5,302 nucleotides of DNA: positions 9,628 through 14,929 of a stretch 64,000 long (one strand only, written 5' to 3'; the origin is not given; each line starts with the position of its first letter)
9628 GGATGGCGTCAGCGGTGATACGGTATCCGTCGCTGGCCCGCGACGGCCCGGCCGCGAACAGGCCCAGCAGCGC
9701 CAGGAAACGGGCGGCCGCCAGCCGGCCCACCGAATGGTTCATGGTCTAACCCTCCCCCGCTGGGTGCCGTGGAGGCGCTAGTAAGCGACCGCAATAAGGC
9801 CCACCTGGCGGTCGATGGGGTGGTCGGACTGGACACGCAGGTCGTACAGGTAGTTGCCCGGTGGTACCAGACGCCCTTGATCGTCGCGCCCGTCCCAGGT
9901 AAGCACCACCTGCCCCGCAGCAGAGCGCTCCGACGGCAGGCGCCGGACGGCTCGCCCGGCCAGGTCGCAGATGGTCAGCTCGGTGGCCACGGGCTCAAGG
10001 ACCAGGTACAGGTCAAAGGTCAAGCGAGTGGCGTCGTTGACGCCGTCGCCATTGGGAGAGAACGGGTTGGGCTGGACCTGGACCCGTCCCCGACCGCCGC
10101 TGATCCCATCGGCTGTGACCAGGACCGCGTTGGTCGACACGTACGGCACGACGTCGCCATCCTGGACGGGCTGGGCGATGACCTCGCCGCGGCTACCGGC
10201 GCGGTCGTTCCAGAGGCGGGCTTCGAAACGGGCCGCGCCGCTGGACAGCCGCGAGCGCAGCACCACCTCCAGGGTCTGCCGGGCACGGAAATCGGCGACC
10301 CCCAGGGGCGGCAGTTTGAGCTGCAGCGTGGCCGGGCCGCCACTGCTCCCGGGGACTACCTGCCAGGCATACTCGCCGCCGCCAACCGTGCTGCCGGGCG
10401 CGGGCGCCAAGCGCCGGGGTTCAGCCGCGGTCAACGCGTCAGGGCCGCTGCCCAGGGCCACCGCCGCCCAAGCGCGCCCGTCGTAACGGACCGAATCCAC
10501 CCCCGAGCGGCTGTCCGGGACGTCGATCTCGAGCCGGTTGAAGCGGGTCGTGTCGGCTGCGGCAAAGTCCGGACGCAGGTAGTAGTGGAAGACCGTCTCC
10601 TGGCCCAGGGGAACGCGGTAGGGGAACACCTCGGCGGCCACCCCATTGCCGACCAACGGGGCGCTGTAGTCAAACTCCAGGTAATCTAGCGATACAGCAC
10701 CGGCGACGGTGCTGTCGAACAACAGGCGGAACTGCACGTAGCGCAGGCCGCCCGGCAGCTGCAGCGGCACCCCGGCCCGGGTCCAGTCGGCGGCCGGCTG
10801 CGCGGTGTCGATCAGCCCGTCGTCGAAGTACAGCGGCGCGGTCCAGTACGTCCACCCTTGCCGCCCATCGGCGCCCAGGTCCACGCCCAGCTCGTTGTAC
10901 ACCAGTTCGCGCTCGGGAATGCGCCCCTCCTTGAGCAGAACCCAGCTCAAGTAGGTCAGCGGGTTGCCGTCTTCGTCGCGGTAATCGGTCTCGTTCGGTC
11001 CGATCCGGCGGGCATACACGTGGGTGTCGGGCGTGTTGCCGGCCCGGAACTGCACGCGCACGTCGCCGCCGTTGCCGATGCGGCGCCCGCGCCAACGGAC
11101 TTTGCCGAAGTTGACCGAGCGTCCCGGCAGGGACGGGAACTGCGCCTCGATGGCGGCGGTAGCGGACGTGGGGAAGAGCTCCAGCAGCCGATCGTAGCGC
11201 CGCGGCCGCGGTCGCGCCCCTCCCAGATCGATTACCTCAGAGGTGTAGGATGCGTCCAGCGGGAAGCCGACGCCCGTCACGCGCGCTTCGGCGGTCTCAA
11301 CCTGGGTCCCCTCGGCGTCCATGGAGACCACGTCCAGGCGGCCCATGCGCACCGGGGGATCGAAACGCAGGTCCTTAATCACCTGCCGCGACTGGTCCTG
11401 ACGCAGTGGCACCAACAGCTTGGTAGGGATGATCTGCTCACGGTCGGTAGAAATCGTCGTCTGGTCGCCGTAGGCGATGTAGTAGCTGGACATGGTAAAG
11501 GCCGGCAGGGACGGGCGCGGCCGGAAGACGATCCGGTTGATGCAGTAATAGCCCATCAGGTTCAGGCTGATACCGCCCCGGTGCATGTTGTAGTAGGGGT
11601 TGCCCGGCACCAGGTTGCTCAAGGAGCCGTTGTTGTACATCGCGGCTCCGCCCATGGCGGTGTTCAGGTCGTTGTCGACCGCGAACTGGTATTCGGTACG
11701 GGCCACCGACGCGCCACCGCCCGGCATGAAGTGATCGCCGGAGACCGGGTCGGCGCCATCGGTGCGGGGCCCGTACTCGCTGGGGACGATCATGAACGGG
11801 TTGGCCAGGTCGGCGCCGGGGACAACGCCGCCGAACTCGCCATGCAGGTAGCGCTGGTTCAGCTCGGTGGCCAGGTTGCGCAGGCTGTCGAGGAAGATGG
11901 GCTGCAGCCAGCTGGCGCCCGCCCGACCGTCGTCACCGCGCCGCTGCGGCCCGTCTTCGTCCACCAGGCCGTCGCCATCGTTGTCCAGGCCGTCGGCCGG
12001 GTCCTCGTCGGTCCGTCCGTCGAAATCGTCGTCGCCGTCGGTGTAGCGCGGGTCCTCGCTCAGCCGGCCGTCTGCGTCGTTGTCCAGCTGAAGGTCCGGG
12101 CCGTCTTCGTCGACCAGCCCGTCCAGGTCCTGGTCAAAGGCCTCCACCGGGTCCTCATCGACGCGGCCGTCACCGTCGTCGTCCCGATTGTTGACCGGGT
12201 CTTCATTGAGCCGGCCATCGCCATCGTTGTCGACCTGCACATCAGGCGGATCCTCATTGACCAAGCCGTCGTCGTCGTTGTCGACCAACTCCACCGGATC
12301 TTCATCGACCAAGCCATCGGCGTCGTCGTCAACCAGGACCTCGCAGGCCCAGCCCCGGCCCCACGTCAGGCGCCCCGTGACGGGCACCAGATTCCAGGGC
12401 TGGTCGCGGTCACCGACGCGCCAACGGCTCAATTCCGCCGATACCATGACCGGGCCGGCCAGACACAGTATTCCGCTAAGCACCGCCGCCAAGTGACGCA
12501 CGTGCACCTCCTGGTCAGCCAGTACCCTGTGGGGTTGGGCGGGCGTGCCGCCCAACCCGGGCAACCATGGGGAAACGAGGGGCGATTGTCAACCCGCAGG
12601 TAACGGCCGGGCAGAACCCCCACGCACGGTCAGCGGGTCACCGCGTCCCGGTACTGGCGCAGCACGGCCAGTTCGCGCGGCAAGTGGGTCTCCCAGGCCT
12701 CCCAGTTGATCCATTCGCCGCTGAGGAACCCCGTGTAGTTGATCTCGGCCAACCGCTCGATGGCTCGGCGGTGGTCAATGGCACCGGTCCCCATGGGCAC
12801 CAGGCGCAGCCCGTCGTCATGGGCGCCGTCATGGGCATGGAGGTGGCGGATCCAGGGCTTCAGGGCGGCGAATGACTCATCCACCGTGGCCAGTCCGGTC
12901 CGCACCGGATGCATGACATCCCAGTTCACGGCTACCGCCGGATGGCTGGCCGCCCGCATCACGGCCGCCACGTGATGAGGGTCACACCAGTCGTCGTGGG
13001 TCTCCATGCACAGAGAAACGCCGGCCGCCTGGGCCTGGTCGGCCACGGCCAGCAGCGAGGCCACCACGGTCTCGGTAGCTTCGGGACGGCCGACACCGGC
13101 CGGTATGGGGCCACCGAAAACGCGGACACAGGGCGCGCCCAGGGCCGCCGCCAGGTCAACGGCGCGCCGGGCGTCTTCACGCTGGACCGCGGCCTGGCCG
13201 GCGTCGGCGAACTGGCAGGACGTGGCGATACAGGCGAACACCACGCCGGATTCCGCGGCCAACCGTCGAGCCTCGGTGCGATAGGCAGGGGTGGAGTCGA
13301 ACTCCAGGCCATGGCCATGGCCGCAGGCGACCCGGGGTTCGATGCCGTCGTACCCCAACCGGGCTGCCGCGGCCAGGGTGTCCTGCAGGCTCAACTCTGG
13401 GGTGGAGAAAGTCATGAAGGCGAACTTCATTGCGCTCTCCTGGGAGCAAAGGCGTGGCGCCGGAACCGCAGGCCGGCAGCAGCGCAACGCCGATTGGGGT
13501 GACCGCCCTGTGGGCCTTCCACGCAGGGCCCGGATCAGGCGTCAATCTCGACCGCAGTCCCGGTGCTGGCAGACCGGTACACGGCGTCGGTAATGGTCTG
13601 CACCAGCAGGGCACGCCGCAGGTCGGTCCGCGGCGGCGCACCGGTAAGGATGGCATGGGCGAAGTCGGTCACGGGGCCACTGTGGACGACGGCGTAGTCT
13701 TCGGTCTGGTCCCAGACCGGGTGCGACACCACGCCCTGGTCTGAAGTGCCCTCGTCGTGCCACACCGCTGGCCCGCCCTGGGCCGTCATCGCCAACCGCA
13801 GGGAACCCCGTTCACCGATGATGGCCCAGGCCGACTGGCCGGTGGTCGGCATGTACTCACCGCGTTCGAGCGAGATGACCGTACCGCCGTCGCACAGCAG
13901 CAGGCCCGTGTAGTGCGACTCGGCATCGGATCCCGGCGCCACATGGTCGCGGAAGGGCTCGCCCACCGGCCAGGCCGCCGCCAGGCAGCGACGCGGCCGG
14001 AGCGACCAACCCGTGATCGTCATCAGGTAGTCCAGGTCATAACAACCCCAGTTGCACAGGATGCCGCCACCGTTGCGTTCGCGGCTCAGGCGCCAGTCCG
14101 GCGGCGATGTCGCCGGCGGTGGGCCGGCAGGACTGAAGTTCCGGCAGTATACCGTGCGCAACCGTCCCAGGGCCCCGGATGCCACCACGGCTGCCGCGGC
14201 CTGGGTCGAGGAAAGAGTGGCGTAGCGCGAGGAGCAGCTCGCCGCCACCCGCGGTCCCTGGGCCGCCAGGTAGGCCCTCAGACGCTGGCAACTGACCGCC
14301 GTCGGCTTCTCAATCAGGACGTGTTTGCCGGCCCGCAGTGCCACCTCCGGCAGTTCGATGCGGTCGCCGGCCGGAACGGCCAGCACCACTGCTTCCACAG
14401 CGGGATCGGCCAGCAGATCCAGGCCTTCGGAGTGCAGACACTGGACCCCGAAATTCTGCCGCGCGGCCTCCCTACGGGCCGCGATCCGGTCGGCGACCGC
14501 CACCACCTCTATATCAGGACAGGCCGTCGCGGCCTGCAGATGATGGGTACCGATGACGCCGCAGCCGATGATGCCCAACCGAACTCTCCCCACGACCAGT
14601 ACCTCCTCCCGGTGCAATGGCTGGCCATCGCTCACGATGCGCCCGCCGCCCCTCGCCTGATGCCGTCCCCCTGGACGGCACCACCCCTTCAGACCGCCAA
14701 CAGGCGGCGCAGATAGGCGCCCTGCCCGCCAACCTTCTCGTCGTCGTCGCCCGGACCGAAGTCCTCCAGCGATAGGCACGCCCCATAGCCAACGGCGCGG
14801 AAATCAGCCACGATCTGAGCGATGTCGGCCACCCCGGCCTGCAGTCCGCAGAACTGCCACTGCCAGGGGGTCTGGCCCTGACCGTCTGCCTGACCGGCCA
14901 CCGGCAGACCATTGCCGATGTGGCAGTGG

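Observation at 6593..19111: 12.5-kb co-directional block: three giant Ca-loop / discoidin-like / FlgD-Ig-tailed secreted proteins interleaved with a sugar-modifying cassette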

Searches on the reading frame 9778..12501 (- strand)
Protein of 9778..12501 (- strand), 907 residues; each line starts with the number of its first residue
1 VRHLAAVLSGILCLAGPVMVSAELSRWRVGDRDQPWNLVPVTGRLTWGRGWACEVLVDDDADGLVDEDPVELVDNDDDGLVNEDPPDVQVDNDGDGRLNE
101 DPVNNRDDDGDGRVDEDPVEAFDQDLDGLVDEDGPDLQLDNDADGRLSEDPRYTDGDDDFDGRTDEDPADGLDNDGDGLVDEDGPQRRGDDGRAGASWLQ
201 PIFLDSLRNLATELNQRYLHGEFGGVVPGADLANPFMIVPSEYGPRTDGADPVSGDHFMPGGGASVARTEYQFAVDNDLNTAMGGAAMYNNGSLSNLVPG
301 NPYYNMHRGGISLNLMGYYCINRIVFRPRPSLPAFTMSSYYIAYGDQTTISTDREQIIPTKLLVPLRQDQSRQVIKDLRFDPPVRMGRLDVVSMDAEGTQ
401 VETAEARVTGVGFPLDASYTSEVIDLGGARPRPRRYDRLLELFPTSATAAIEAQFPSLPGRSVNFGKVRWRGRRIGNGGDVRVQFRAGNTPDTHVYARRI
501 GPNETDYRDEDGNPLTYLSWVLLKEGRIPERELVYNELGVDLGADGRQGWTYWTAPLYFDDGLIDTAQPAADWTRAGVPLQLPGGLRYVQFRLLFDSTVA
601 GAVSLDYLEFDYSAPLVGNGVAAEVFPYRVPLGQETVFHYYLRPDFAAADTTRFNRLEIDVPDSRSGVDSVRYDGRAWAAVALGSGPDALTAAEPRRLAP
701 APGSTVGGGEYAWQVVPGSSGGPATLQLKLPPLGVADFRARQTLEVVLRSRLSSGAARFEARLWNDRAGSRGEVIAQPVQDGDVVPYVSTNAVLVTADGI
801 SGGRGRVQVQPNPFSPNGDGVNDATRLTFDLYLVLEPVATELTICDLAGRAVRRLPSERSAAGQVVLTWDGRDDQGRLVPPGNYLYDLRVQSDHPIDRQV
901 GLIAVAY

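Call 4: search_protein_families(library=pfam, proteins=[window:9778-12501:-], max_evalue=0.01)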
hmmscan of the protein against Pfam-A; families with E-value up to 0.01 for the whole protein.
window:9778-12501:- (907 aa): 2 families
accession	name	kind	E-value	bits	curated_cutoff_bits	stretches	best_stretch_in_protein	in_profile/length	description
PF13860.13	FlgD_ig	-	1.2e-10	41.7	27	1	826-887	11-72/79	FlgD Ig-like domain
PF13585.12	CHU_C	-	4.4e-05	23.9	27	1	811-894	4-76/86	CHU_C Type IX secretion signal domain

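Call 14: search_protein_families(library=ncbifam, proteins=[window:9778-12501:-], max_evalue=0.01)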
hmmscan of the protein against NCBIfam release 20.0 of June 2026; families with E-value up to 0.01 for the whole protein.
window:9778-12501:- (907 aa): 3 families
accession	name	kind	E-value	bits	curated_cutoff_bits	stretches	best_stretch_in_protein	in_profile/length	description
NF005176.1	PRK06655.1-1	equivalog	1.2e-06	28.6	230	1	840-888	99-147/197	flagellar hook assembly protein FlgD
NF033707.1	T9SS_sortase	equivalog_domain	2.5e-06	25.4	420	1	806-893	998-1080/1095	type IX secretion system sortase PorU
NF009277.0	PRK12634.1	equivalog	0.0001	22.5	333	1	841-884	125-168/221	flagellar basal body rod modification protein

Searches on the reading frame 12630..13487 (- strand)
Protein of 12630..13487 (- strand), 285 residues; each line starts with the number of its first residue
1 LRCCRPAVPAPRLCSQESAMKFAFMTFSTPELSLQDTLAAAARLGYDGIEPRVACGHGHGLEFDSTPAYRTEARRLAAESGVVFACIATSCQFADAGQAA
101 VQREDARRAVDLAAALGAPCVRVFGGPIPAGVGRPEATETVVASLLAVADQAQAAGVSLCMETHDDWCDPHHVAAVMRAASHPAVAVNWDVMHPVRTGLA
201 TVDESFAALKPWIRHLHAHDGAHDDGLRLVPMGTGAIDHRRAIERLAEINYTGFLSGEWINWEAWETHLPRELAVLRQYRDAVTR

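Call 4: search_protein_families(library=pfam, proteins=[window:12630-13487:-], max_evalue=0.01)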
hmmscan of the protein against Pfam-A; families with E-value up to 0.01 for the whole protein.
window:12630-13487:- (285 aa): 1 family
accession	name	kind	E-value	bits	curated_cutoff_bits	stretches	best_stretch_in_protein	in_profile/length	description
PF01261.30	AP_endonuc_2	-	5.2e-34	118.5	31.1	1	38-278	1-248/249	Xylose isomerase-like TIM barrel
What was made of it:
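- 12630..13430 (-): TIM2: second xylose-isomerase-like TIM-barrel enzyme (266 aa). Pfam AP_endonuc_2, E 5e-34 (call 4).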

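Call 14: search_protein_families(library=ncbifam, proteins=[window:12630-13487:-], max_evalue=0.01)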
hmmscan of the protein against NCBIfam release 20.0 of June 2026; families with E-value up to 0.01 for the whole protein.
window:12630-13487:- (285 aa): 7 families
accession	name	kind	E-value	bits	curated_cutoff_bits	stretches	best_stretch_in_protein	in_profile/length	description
TIGR03234.1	OH-pyruv-isom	equivalog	5.8e-12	45.5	353.45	1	101-260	81-241/254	hydroxypyruvate isomerase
NF041099.2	keto_glucon_epim_IolO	equivalog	4e-10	39.5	300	1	33-260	22-247/269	5-keto-L-gluconate epimerase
NF009688.0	PRK13209.1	subfamily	1.2e-07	31.1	317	1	33-256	22-251/286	L-ribulose-5-phosphate 3-epimerase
NF009689.0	PRK13210.1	subfamily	1.6e-06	27.5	200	1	31-260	16-258/286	L-ribulose-5-phosphate 3-epimerase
NF043033.1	OxoTetrIsom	equivalog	1.1e-05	25.3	325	1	97-259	78-237/251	2-oxo-tetronate isomerase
TIGR00542.1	hxl6Piso_put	equivalog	0.001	18.4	272.15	1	103-256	93-247/279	L-ribulose-5-phosphate 3-epimerase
NF007360.0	PRK09856.1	equivalog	0.0021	17.6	305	0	20-256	1-245/276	fructoselysine 3-epimerase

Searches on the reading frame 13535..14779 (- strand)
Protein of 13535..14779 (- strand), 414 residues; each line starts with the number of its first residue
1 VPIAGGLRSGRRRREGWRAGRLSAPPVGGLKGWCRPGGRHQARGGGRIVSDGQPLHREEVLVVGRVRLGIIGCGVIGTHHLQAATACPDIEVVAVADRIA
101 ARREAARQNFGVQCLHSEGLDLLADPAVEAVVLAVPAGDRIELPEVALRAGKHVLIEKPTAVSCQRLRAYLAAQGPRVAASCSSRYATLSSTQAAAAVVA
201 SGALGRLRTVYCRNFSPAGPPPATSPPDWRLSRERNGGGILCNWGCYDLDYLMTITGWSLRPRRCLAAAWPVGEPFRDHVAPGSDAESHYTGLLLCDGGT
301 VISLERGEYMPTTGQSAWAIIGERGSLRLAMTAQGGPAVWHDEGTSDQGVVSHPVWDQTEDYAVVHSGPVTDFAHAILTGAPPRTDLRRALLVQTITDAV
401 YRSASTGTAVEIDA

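Call 4: search_protein_families(library=pfam, proteins=[window:13535-14779:-], max_evalue=0.01)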
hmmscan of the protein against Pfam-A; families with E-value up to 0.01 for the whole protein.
window:13535-14779:- (414 aa): 5 families
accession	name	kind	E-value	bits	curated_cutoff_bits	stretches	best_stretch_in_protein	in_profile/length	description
PF01408.29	GFO_IDH_MocA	-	1.9e-19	70.9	24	1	67-171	2-106/120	Oxidoreductase family, NAD-binding Rossmann fold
PF22725.1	GFO_IDH_MocA_C3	-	1.4e-15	57.8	27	1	193-328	2-124/124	GFO/IDH/MocA C-terminal domain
PF02894.22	GFO_IDH_MocA_C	-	4.4e-12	46.7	22.9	1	199-412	4-218/218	Oxidoreductase family, C-terminal alpha/beta domain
PF03807.23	F420_oxidored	-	0.00033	21.6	21.6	1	67-147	1-79/94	NADP oxidoreductase coenzyme F420-dependent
PF03447.22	NAD_binding_3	-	0.00091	20.4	24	1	72-171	1-102/116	Homoserine dehydrogenase, NAD binding domain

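Call 14: search_protein_families(library=ncbifam, proteins=[window:13535-14779:-], max_evalue=0.01)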
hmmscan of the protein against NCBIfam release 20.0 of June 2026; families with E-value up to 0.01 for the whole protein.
window:13535-14779:- (414 aa): 10 families
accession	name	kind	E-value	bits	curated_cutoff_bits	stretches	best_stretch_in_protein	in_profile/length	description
TIGR04380.1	myo_inos_iolG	equivalog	5.2e-21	74.9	355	1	66-410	2-329/330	inositol 2-dehydrogenase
NF052479.1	LevoglcsnDh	equivalog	9.9e-15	54.1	650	1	66-252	4-198/386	levoglucosan dehydrogenase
NF041392.1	XylDh_Gfo6_Halo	equivalog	7e-11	41.5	350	1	64-412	15-350/350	D-xylose 1-dehydrogenase Gfo6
NF040723.1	UDP-GlcNAcDh_Arch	equivalog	1.3e-10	41.3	450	1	66-171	1-104/302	UDP-N-acetylglucosamine 3-dehydrogenase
NF008607.0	PRK11579.1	subfamily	6.5e-10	38.5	330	1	65-207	4-145/346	oxidoreductase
NF052679.1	InsChiInosDhIolG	equivalog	2.4e-09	36.7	540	1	66-166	3-105/343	bifunctional inositol 2-dehydrogenase/D-chiro-inositol 1-dehydrogenase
NF058563.1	BT_2159_fam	equivalog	4.6e-09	35.8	650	1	66-171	1-106/350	disaccharide 3-dehydrogenase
NF007574.0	PRK10206.1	equivalog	1.7e-05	24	352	1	80-210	18-149/345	oxidoreductase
TIGR01921.1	DAP-DH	equivalog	0.0021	17.4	180.6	1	65-104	3-43/324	diaminopimelate dehydrogenase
TIGR03944.1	dehyd_SbnB_fam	equivalog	0.0055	15.8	326.9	1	66-114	133-182/327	2,3-diaminopropionate biosynthesis protein SbnB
